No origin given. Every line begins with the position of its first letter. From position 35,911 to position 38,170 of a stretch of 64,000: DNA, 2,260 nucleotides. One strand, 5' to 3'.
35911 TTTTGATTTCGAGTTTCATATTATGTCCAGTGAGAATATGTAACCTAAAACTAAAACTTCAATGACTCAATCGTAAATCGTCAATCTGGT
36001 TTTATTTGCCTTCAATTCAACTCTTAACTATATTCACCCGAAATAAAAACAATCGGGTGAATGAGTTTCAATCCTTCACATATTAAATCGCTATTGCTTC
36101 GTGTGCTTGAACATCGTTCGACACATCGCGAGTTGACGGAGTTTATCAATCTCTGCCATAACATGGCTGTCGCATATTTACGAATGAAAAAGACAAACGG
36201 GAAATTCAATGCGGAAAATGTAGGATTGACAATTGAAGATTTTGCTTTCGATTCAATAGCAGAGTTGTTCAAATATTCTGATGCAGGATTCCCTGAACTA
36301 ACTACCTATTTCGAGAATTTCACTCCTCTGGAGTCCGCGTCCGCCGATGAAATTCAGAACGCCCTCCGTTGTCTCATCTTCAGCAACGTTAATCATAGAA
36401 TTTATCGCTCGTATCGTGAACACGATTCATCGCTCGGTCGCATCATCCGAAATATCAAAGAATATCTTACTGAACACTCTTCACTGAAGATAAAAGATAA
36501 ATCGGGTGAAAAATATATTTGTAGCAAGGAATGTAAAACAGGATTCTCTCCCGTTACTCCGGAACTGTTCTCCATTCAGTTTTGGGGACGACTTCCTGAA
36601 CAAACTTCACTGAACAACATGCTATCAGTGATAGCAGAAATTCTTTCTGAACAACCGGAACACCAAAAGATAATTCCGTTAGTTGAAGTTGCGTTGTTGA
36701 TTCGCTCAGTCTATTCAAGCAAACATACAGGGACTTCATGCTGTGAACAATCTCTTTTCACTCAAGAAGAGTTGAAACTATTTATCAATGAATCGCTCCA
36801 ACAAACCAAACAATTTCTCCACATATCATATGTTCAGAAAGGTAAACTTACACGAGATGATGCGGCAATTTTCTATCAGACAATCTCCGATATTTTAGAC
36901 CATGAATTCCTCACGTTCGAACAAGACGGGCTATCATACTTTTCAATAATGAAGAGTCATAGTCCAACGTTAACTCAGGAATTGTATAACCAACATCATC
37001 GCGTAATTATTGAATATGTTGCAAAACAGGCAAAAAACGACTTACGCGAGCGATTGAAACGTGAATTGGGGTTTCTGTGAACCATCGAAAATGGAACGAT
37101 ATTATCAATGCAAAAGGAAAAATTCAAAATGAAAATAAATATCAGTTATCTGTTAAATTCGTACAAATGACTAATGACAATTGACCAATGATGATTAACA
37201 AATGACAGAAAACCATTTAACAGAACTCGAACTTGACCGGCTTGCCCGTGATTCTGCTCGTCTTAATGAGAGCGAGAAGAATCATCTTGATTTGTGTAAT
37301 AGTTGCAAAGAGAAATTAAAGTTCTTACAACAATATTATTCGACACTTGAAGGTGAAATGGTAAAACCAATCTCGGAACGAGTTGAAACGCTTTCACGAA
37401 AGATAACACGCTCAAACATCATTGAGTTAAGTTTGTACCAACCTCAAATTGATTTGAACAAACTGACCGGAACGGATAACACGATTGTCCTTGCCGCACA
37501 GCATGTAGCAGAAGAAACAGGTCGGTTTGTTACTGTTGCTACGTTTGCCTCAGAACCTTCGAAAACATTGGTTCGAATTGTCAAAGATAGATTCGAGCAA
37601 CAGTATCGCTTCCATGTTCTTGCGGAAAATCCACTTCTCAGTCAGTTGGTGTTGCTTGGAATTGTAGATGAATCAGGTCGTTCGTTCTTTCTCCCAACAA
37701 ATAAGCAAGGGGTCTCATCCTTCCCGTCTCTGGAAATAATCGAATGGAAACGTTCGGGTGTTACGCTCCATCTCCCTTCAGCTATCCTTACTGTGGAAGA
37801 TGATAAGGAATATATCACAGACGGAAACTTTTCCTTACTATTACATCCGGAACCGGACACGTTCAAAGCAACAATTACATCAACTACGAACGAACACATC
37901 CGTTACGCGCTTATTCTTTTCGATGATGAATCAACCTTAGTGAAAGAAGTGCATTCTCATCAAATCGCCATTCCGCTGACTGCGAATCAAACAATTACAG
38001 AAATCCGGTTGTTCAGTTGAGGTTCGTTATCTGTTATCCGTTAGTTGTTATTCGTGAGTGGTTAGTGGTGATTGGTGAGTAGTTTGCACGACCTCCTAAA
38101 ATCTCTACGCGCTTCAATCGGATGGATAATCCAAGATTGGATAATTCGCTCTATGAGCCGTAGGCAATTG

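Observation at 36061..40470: Sigma-like protein, ZAS-motif anti-sigma-like protein and a membrane protein joining an ATPase-less Lon (S16)-like domain to an FG-GAP-like sensor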

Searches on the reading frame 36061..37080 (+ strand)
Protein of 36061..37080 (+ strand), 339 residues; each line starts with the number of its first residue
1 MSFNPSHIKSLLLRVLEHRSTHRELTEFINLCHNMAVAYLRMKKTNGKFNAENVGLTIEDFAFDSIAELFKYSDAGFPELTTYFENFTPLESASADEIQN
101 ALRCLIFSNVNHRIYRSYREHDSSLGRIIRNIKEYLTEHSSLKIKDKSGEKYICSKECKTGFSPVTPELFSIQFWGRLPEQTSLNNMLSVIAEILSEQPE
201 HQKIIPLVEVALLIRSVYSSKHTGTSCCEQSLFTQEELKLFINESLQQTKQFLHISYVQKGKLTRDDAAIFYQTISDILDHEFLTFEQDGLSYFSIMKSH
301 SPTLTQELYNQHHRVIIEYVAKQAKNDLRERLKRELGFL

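Call 3: search_protein_families(library=pfam, proteins=[window:36061-37080:+], max_evalue=1)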
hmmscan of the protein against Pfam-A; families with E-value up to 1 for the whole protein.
window:36061-37080:+ (339 aa): 1 family
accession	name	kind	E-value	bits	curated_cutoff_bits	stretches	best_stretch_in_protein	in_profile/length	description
PF12887.12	SICA_alpha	-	0.18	12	23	0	94-150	108-160/185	SICA extracellular alpha domain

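Call 4: search_protein_families(library=ncbifam, proteins=[window:36061-37080:+], max_evalue=1)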
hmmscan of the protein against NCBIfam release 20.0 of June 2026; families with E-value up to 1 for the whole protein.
window:36061-37080:+ (339 aa): 0 families

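Call 5: search_protein_families(library=padloc, proteins=[window:36061-37080:+], max_evalue=1)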
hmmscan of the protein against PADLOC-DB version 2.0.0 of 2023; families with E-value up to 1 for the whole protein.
window:36061-37080:+ (339 aa): 0 families

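Call 10: find_homologous_proteins(query=window:36061-37080:+)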
Query window:36061-37080:+ (339 aa): 5 proteins with E <= 0.001 among 1391 candidates.
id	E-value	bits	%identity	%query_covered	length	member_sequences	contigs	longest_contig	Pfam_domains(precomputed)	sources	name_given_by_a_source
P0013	8.0e-222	753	100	100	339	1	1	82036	-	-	-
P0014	4.6e-172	590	82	96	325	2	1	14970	-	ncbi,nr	ncbi:MAG: hypothetical protein HYZ34_08465 [Ignavibacteriae bacterium]|nr:hypothetical protein [Igna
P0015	1.2e-142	493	68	99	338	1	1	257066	-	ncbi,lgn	-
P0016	4.1e-51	193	33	98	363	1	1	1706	-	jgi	jgi:hypothetical protein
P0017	1.4e-42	164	34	96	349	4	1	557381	-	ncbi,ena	-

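Call 23: search_solved_structures(query=A3, max_evalue=10, show_alignments=3)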
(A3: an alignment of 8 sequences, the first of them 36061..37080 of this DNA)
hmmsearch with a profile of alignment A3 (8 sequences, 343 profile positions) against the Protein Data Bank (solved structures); distinct sequences matched with E-value up to 10: 13.
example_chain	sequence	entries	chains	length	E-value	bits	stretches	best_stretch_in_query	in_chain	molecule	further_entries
3edt_B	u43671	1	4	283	0.019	17.2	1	187-219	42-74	Kinesin light chain 2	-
3ceq_A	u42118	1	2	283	0.019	17.2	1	187-219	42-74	Kinesin light chain 2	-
7ai4_A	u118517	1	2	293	0.038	16.2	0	187-219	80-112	Isoform C of Kinesin light chain 1,Isoform C of Kinesin light chain 1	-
3zfw_A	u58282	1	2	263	0.041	16.1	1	187-219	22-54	KINESIN LIGHT CHAIN 2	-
6ejn_A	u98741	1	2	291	0.058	15.6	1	187-219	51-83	Kinesin light chain 2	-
6f9i_A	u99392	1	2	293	0.059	15.6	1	187-219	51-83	Kinesin light chain 2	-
5ojf_A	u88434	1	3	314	0.077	15.2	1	187-219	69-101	Kinesin light chain 2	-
5fjy_A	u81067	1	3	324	0.082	15.1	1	187-219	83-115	KINESIN LIGHT CHAIN 2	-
3nf1_A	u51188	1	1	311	0.12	14.6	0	187-219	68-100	Kinesin light chain 1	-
6fuz_A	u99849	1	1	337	0.17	14.1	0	187-219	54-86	Kinesin light chain 1,Kinesin light chain 1,C-Jun-amino-terminal kinase-interacting protei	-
6fv0_A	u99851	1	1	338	0.17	14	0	187-219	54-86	Kinesin light chain 1,Torsin-1A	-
6swu_A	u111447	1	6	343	0.18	14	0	187-219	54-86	Kinesin light chain 1,Kinesin light chain 1,TPR domain of kinesin light chain 1 in complex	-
5oj8_A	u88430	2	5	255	0.25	13.5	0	187-219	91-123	Kinesin light chain 1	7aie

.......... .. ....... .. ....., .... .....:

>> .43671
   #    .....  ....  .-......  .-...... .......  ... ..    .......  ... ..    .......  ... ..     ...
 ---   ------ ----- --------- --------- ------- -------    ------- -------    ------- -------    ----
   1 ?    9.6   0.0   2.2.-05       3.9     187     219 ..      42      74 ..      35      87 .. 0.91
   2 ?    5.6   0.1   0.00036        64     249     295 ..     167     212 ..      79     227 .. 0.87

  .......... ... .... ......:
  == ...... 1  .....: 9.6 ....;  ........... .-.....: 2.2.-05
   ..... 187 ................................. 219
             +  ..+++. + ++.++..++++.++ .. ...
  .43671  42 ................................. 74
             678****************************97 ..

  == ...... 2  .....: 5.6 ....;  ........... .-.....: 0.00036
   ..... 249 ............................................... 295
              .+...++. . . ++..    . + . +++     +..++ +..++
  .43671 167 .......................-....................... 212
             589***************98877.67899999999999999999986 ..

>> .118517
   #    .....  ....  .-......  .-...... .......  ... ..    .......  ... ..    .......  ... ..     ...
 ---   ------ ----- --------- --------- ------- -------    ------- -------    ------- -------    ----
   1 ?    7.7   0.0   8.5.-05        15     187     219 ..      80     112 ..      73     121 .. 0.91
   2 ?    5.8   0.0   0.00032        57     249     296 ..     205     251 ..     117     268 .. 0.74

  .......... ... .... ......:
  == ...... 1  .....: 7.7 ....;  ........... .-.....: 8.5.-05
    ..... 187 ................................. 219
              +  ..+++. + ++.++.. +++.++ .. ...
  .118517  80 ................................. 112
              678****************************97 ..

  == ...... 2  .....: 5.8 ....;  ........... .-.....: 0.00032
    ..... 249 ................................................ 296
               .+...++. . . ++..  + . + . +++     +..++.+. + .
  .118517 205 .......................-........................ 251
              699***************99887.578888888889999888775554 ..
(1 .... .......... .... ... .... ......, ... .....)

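Call 36: predict_structure(alignment_id=A5)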
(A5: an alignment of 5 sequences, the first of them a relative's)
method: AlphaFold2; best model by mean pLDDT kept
length: 339 residues; sequences in the alignment: 5
mean_pLDDT: 79.5   pTM: 0.44
mean pLDDT of the five models: 79.5, 61.2, 56.2, 54.8, 50.9
residues with pLDDT >= 90: 50; 70-90: 232; 50-70: 37; < 50: 20
segments of 3 or more residues with pLDDT < 50: 220-231, 337-339
pLDDT, mean of each block of 10 residues (from residue 1): 74 87 89 92 77 79 87 82 80 84 84 66 70 85 79 80 75 80 85 88 84 73 35 72 90 90 89 91 66 84 80 81 85 57
secondary structure, 60 per line:
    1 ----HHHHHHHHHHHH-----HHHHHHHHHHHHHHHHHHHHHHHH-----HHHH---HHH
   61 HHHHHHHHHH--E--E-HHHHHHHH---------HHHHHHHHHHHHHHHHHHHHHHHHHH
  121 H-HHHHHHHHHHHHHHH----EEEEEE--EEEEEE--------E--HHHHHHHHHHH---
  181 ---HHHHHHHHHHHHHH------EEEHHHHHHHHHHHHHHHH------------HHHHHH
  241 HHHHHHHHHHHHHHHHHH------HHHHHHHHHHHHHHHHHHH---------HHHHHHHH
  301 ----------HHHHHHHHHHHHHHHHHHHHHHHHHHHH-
elements in order: H5-16 H22-45 H51-54 H58-70 H78-85 H95-121 H123-137 E142-147 E150-155 H167-177 H184-197 E204-206 H207-222 H235-258 H265-283 H293-300 H311-338

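Call 39: fold_search(model_id=the predicted structure, library=pdb)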
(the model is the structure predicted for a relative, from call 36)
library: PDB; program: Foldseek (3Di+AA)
matches with E <= 10: 197; with E <= 0.001: 0
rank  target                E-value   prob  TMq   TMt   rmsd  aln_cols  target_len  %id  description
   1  5ipl_F                1.1e-01  0.77  0.27  0.31  18.2       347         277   12  SigmaS-transcription initiation complex with 4-nt nascent RNA (released 2016-03-30)
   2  5veu_C                4.9e-01  0.11  0.13  0.10  24.6       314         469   12  Human Cytochrome P450 3A5 (CYP3A5) (released 2017-11-15)
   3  8cpl_C                5.7e-01  0.13  0.16  0.12  17.9       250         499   11  YZw2 a scaffold for cryo-EM of small proteins of interest (released 2024-06-12)
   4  7p2l                  7.5e-01  0.07  0.13  0.12  22.1       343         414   12  thermostabilised 7TM domain of human mGlu5 receptor bound to photoswitchable ligand alloswitch-1 (released 2021-09-08)
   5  4oo9                  7.9e-01  0.06  0.11  0.10  22.4       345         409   12  Structure of the human class C GPCR metabotropic glutamate receptor 5 transmembrane domain in complex with the negative  (released 2014-07-02)
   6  6erk_B                8.6e-01  0.13  0.16  0.14  10.5       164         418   10  Crystal structure of diaminopelargonic acid aminotransferase from Psychrobacter cryohalolentis (released 2018-09-26)
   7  8y96_B                8.6e-01  0.09  0.13  0.11  15.8       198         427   10  Crystal structure of a heterooligomeric aminotransferase from Serratia sp. ATCC 39006 (released 2024-12-18)
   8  8iry_D                9.1e-01  0.14  0.15  0.14  11.0       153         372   13  Carbon Sulfoxide lyase (released 2024-03-06)
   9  8slw_A                9.5e-01  0.06  0.14  0.06  28.3       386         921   11  Cryo-EM structure of the rat TRPM5 channel in 2mM calcium, high-4 (released 2024-07-03)
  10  3lg0_D                9.9e-01  0.20  0.15  0.13  10.3       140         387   13  Structure of Plasmodium falciparum ornithine delta-aminotransferase (released 2010-08-04)
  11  3ntj_A                1.1e+00  0.12  0.15  0.14   9.9       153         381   13  Redox regulation of Plasmodium falciparum ornithine delta-aminotransferase (released 2010-08-04)
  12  3lg0_A                1.2e+00  0.18  0.15  0.13  10.3       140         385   13  Structure of Plasmodium falciparum ornithine delta-aminotransferase (released 2010-08-04)
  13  2byj_A                1.2e+00  0.11  0.14  0.13   9.9       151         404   12  Ornithine aminotransferase mutant Y85I (released 2005-09-07)
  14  5cgd                  1.2e+00  0.04  0.13  0.11  22.8       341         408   11  Structure of the human class C GPCR metabotropic glutamate receptor 5 transmembrane domain in complex with the negative  (released 2015-08-12)
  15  3ntj_B                1.3e+00  0.12  0.15  0.14   9.9       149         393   12  Redox regulation of Plasmodium falciparum ornithine delta-aminotransferase (released 2010-08-04)
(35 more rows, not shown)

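Call 50: search_protein_families(library=pfam, alignment_id=A7, max_evalue=10)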
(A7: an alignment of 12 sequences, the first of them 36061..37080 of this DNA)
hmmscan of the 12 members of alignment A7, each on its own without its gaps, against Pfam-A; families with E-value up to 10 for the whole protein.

A. member 1, window:36061-37080:+ (339 aa): 1 family
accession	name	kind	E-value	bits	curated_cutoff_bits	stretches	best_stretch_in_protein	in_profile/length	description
PF12887.12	SICA_alpha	-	0.18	12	23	1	94-150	108-160/185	SICA extracellular alpha domain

B. families by the number of members that match (of 12 scanned): 7 families
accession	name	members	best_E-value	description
PF04687.17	Microvir_H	2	0.033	Microvirus H protein (pilot protein)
PF25346.1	PH_MRCK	1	0.09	MRCK kinase PH domain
PF15579.11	Imm52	1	0.1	Immunity protein 52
PF03147.19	FDX-ACB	1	0.17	Ferredoxin-fold anticodon binding domain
PF12887.12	SICA_alpha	1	0.18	SICA extracellular alpha domain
PF23870.1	DUF7225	1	0.19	Domain of unknown function (DUF7225)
PF12209.13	SAC3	1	0.59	Leucine permease transcriptional regulator helical domain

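Call 85: fold_search(model_id=the predicted structure, library=viral)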
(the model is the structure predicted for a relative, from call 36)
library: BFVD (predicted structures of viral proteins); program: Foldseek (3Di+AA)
matches with E <= 10: 197; with E <= 0.001: 0
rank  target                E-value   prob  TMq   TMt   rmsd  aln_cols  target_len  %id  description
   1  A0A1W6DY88            1.1e-01  0.72  0.27  0.22  20.4       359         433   10  Putative RNA polymerase sigma factor [Aeromonas phage phiA8-29]
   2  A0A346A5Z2            1.1e-01  0.75  0.24  0.33  15.0       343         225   13  (no name in the UniProt tables at hand)
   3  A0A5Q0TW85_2          2.5e-01  0.14  0.15  0.06  18.8       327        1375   15  RNA-dependent RNA polymerase (Fragment) [Forneby virus]
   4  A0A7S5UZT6            2.6e-01  0.09  0.14  0.09  28.0       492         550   10  (no name in the UniProt tables at hand)
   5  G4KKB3                3.7e-01  0.13  0.14  0.18  21.5       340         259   12  (no name in the UniProt tables at hand)
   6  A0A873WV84            4.3e-01  0.09  0.13  0.13  25.1       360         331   10  Uncharacterized protein [Klebsiella phage Miami]
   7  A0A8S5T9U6            5.5e-01  0.09  0.13  0.17  15.3       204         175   10  Uncharacterized protein [Podoviridae sp. ctU557]
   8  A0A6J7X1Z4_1          5.7e-01  0.08  0.14  0.08  21.8       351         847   10  Large polyvalent protein associated domain-containing protein [uncultured Caudovirales phage]
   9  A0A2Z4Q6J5            6.0e-01  0.09  0.16  0.10  22.8       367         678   10  ADP-ribosyltransferase domain and MuF-like fusion protein [Microbacterium phage Percival]
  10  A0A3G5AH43            6.6e-01  0.10  0.16  0.17  21.3       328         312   13  Uncharacterized protein [Sylvanvirus sp.]
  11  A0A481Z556            6.9e-01  0.08  0.16  0.07  24.6       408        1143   11  DNA-directed RNA polymerase subunit [Pithovirus LCPAC201]
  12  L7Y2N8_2              7.9e-01  0.06  0.11  0.06  21.6       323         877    9  Putative capsid protein 3 [Megavirus lba]
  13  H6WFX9                8.3e-01  0.15  0.18  0.22  17.8       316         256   12  SigF [Cyanophage S-TIM5]
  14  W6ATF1                8.3e-01  0.06  0.14  0.13  30.7       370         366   12  (no name in the UniProt tables at hand)
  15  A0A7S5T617            8.7e-01  0.04  0.11  0.11  20.0       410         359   10  (no name in the UniProt tables at hand)
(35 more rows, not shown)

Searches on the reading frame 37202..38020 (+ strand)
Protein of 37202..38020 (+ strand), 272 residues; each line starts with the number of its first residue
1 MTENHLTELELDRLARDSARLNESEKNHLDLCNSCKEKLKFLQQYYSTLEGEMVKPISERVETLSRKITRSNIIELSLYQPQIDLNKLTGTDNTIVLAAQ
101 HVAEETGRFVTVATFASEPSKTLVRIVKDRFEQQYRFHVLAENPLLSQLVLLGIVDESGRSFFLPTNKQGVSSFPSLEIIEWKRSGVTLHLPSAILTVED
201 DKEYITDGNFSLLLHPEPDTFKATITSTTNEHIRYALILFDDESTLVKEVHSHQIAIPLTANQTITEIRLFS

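Call 3: search_protein_families(library=pfam, proteins=[window:37202-38020:+], max_evalue=1)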
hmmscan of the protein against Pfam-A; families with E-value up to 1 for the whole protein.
window:37202-38020:+ (272 aa): 2 families
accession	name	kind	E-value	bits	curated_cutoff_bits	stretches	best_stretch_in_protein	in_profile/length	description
PF09777.14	OSTMP1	-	0.0033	17.2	25.8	1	20-51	129-160/240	Osteopetrosis-associated transmembrane protein 1 precursor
PF02527.21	GidB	-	0.056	13.2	27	1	26-69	72-115/184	rRNA small subunit methyltransferase G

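Call 4: search_protein_families(library=ncbifam, proteins=[window:37202-38020:+], max_evalue=1)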
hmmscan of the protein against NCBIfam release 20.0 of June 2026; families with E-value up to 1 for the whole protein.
window:37202-38020:+ (272 aa): 1 family
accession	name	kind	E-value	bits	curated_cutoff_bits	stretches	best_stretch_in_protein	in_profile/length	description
TIGR00138.1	rsmG_gidB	equivalog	0.0093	15.6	99.5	1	27-77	69-119/183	16S rRNA (guanine(527)-N(7))-methyltransferase RsmG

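Call 5: search_protein_families(library=padloc, proteins=[window:37202-38020:+], max_evalue=1)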
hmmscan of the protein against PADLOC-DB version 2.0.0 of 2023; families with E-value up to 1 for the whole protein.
window:37202-38020:+ (272 aa): 0 families

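Call 11: find_homologous_proteins(query=window:37202-38020:+)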
Query window:37202-38020:+ (272 aa): 5 proteins with E <= 0.001 among 1150 candidates.
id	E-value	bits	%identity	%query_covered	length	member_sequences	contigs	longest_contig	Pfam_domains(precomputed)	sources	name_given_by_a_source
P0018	5.7e-172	588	100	100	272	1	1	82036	-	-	-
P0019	9.3e-140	482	81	100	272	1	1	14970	-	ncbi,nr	ncbi:MAG: hypothetical protein HYZ34_08460 [Ignavibacteriae bacterium]|nr:hypothetical protein [Igna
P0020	4.4e-114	398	66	100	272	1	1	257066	-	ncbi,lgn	-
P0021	5.5e-30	123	32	100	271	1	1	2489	-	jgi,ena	-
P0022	2.7e-21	94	29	100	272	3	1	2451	-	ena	-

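Call 22: search_solved_structures(query=A4, max_evalue=10, show_alignments=3)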
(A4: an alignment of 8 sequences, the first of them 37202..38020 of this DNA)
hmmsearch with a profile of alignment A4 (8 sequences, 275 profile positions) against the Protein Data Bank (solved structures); distinct sequences matched with E-value up to 10: 6.
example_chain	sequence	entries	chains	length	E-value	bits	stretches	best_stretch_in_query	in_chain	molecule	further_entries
5o9k_A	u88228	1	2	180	0.47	13.1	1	22-67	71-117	Translationally-controlled tumor protein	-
6izb_A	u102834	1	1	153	0.48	13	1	22-68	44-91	Translationally-controlled tumor protein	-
6ize_A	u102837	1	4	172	0.62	12.7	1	22-68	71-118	Translationally-controlled tumor protein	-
1yz1_A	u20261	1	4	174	0.63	12.6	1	22-68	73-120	Translationally controlled tumor protein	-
3ebm_A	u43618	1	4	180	0.66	12.6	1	22-68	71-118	Translationally-controlled tumor protein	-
2hr9_A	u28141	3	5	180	0.67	12.6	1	22-68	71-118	Translationally-controlled tumor protein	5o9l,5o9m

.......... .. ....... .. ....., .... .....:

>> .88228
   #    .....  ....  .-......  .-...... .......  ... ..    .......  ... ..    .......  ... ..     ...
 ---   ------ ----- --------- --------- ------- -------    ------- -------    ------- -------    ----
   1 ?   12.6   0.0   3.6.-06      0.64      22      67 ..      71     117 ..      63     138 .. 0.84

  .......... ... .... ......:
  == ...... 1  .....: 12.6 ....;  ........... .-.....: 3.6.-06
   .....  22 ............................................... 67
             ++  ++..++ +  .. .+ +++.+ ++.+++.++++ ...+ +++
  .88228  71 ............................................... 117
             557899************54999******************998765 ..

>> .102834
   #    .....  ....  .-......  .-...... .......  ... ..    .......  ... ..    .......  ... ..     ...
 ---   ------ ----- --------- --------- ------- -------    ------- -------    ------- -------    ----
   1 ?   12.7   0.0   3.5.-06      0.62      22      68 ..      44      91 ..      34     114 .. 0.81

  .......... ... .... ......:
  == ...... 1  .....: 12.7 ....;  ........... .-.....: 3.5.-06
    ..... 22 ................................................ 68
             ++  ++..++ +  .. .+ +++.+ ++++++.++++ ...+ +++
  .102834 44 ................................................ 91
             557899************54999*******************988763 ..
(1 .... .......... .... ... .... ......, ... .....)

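Call 51: search_protein_families(library=pfam, alignment_id=A8, max_evalue=10)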
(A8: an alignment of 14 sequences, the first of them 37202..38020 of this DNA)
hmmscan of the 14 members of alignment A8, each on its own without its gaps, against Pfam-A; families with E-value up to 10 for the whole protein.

A. member 1, window:37202-38020:+ (272 aa): 2 families
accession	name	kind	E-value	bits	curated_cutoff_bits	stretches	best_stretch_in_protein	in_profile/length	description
PF09777.14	OSTMP1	-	0.0033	17.2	25.8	1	20-51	129-160/240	Osteopetrosis-associated transmembrane protein 1 precursor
PF02527.21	GidB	-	0.056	13.2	27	1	26-69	72-115/184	rRNA small subunit methyltransferase G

B. families by the number of members that match (of 14 scanned): 12 families
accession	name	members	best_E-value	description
PF09777.14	OSTMP1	2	0.0033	Osteopetrosis-associated transmembrane protein 1 precursor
PF01223.29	Endonuclease_NS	1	7.2e-47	DNA/RNA non-specific endonuclease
PF13313.11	DUF4082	1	1.1e-07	Domain of unknown function (DUF4082)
PF18560.7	Lectin_like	1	6.1e-06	Lectin like domain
PF13490.11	zf-HC2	1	0.005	Putative zinc-finger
PF00041.27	fn3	1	0.013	Fibronectin type III domain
PF02527.21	GidB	1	0.056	rRNA small subunit methyltransferase G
PF08616.15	SPA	1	0.099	Stabilization of polarity axis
PF21896.2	Talin_IBS2B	1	0.1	Talin IBS2B domain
PF01694.28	Rhomboid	1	0.17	Rhomboid domain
PF13930.12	Endonuclea_NS_2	1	0.19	DNA/RNA non-specific endonuclease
PF22289.1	DmmA-like_C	1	0.2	Dimethylamine monooxygenase subunit DmmA-like, C-terminal domain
